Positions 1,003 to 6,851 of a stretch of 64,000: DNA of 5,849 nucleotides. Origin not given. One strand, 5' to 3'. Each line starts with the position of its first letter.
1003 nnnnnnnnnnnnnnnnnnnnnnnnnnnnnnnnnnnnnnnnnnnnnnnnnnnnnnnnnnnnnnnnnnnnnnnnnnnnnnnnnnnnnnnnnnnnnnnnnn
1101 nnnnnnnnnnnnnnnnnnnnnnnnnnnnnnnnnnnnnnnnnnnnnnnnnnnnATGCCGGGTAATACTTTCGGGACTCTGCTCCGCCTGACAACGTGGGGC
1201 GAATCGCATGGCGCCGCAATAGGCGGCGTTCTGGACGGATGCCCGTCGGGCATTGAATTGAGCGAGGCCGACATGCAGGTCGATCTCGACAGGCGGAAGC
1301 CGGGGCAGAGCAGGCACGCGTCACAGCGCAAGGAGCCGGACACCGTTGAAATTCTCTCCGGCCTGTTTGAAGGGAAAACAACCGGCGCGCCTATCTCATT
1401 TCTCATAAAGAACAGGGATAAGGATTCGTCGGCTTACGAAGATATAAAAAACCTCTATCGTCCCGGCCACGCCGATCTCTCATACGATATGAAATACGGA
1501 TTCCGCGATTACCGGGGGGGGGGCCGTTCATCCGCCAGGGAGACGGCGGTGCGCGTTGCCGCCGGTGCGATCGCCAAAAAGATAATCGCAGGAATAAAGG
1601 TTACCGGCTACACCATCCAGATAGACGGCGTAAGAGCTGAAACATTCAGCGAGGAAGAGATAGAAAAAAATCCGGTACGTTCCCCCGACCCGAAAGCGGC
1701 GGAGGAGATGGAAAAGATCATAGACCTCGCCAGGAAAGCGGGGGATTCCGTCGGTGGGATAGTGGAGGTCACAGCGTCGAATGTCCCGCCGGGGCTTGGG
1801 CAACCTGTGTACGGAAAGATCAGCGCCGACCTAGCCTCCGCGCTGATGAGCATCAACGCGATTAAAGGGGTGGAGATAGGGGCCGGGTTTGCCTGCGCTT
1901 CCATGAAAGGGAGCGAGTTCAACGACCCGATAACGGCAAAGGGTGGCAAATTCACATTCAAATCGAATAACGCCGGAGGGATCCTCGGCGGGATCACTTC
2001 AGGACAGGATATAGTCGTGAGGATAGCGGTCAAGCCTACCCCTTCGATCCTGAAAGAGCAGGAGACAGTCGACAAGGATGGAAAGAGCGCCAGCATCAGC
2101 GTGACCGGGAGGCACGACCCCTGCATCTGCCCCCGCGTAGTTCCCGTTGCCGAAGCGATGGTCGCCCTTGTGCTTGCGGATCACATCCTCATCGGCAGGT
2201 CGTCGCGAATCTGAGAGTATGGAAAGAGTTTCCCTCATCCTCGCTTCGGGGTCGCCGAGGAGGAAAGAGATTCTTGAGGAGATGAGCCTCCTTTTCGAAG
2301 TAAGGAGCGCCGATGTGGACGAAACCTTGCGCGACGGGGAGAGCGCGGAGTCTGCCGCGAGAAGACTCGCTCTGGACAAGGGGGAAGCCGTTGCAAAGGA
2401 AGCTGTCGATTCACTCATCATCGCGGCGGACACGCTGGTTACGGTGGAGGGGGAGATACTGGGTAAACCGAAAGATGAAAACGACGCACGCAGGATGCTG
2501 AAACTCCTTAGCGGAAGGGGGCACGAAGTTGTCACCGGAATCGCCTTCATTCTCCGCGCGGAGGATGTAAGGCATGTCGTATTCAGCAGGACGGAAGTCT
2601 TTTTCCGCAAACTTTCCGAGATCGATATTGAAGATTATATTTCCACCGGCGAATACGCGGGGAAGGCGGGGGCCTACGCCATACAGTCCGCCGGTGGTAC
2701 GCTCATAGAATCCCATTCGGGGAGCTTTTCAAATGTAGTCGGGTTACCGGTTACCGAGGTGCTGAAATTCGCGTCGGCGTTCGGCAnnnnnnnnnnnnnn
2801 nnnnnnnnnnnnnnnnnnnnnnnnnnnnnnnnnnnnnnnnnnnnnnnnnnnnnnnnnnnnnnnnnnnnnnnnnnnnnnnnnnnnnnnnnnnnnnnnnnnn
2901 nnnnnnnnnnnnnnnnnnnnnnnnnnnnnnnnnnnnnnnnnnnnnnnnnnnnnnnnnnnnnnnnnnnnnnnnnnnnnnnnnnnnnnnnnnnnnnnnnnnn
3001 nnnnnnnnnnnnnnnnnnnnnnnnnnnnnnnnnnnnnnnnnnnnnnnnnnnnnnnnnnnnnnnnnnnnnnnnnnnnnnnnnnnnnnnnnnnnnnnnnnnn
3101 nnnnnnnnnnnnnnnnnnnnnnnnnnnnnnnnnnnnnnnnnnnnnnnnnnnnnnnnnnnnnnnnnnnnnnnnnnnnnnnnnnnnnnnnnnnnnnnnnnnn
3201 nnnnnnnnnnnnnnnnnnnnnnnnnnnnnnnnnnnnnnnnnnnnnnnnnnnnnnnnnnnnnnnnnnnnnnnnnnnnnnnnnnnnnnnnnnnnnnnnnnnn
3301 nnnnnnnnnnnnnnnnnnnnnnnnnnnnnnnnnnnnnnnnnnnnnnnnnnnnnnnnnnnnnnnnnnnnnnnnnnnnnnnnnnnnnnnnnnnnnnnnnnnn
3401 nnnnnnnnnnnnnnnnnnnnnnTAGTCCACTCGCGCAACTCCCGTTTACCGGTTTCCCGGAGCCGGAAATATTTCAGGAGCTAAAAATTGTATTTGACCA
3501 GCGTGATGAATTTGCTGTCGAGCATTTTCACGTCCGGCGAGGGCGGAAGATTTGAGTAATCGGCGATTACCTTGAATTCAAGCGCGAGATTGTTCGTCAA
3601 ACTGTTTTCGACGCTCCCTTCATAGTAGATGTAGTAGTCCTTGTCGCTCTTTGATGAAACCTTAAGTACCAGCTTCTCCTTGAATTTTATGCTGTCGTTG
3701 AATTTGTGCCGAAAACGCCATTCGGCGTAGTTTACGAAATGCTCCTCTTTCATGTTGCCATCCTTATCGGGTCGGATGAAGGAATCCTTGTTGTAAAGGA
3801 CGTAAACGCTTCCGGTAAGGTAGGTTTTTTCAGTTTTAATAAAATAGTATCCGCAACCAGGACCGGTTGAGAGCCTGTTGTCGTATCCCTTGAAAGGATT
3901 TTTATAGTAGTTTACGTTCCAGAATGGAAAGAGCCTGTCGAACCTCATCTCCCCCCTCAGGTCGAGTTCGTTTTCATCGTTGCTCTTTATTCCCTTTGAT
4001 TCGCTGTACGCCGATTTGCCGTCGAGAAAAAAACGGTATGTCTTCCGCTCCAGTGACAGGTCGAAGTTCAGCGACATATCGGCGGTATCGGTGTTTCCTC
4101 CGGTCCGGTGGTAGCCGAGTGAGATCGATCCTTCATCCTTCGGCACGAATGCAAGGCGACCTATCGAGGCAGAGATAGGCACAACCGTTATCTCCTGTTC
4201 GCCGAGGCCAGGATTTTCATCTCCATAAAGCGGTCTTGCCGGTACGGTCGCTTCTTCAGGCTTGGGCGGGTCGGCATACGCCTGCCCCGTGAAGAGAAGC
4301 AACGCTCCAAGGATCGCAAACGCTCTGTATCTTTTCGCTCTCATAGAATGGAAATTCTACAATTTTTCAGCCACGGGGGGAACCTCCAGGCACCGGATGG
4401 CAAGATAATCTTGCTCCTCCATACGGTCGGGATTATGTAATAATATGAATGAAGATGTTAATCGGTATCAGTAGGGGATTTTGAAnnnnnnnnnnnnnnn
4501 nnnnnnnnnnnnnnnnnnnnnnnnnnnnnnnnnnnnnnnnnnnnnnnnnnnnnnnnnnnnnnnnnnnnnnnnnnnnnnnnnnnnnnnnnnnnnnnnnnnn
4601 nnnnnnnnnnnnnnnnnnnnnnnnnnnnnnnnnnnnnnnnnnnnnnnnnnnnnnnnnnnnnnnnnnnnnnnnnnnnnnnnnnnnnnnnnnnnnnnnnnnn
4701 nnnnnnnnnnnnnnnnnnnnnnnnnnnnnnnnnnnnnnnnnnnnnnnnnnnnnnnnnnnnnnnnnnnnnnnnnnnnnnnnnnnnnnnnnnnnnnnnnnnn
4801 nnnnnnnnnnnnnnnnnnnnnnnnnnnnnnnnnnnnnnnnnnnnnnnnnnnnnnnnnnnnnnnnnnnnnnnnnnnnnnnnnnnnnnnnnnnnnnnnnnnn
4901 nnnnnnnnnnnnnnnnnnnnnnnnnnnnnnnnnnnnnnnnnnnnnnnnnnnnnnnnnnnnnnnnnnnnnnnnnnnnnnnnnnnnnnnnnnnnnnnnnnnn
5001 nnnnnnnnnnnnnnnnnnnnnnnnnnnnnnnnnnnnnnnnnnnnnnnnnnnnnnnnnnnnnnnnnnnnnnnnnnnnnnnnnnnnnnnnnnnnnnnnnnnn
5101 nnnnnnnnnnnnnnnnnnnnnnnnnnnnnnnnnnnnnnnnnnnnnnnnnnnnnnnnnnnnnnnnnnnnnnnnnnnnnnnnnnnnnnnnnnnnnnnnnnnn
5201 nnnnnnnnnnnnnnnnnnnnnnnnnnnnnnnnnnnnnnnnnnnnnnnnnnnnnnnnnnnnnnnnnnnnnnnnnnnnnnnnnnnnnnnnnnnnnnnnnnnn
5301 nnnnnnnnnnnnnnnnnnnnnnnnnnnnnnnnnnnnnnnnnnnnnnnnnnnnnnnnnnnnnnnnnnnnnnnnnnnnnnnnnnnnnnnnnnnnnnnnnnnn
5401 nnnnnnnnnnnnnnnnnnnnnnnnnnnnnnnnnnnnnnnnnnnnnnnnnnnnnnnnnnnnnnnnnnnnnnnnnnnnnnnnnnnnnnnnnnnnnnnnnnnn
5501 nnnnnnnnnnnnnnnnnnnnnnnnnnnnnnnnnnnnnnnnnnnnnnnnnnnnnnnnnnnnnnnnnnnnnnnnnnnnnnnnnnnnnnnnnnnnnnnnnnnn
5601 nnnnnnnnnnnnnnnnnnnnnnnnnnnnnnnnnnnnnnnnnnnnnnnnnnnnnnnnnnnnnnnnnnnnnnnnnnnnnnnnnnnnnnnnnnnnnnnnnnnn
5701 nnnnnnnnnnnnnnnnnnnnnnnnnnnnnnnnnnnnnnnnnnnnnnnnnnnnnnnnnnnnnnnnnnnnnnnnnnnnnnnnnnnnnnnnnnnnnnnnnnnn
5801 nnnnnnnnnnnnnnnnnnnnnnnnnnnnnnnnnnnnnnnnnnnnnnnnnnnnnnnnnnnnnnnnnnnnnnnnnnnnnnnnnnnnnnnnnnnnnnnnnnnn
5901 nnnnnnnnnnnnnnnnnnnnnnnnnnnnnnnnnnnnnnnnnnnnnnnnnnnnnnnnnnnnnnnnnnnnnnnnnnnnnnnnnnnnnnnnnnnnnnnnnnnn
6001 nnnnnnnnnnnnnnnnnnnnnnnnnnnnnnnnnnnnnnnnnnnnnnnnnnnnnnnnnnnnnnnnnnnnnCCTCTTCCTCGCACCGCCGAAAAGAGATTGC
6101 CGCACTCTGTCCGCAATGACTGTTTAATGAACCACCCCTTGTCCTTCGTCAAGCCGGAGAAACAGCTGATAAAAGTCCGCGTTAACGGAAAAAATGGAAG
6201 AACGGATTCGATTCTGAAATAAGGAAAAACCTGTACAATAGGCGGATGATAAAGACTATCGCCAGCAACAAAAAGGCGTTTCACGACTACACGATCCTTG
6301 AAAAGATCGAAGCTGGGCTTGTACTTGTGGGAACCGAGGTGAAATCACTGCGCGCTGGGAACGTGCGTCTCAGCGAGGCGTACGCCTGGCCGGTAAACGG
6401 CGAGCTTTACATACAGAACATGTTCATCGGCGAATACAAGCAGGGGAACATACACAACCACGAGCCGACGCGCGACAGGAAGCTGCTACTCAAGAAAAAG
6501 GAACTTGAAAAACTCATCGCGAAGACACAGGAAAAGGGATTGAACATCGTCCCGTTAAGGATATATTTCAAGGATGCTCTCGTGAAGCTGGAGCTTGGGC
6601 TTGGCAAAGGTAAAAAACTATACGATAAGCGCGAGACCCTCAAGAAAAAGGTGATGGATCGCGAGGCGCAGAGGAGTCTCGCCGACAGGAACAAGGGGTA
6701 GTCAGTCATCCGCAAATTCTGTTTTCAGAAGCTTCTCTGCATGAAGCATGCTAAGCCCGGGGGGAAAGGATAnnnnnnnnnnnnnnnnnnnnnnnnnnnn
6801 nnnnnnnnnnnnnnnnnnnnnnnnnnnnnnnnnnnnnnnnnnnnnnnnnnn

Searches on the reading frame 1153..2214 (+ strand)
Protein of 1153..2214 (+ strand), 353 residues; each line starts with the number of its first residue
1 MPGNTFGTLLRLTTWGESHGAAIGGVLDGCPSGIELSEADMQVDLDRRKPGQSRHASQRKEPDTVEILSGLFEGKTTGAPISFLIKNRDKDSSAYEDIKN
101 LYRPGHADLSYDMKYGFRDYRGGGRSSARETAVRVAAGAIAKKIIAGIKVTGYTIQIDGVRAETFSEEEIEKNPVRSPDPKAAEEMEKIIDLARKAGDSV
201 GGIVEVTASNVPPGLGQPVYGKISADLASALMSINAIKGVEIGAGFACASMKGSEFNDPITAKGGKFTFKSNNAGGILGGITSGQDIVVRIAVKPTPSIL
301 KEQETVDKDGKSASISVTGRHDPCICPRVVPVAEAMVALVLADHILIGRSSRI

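Call 11: search_protein_families(library=pfam, proteins=[window:1153-2214:+], max_evalue=0.00001)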
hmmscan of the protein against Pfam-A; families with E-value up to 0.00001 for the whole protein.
window:1153-2214:+ (353 aa): 1 family
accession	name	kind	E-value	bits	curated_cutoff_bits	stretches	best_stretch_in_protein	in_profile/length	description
PF01264.26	Chorismate_synt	-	6.7e-142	472.4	27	1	10-346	1-327/327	Chorismate synthase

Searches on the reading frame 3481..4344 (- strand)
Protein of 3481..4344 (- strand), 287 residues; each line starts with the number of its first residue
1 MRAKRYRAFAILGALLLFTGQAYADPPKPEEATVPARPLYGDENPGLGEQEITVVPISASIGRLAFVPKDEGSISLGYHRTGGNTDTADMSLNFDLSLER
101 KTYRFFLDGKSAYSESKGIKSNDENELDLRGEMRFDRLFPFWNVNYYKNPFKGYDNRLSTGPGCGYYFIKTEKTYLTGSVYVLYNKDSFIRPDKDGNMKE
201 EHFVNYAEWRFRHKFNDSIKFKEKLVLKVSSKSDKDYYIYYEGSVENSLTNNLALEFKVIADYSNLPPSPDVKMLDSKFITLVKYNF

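Call 11: search_protein_families(library=pfam, proteins=[window:3481-4344:-], max_evalue=0.00001)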
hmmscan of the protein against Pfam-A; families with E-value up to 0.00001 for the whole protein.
window:3481-4344:- (287 aa): 1 family
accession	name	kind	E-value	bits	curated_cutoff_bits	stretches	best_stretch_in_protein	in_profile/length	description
PF04338.18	DUF481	-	1.9e-34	120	21.1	1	74-287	1-210/210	Protein of unknown function, DUF481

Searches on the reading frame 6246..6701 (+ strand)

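Call 3: search_protein_families(library=pfam, proteins=[window:6246-6701:+])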
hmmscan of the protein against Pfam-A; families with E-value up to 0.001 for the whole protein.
window:6246-6701:+ (151 aa): 1 family
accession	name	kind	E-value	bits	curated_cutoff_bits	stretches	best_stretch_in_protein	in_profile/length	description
PF01668.23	SmpB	-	8.1e-57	191.6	27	1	5-145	1-141/143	SmpB protein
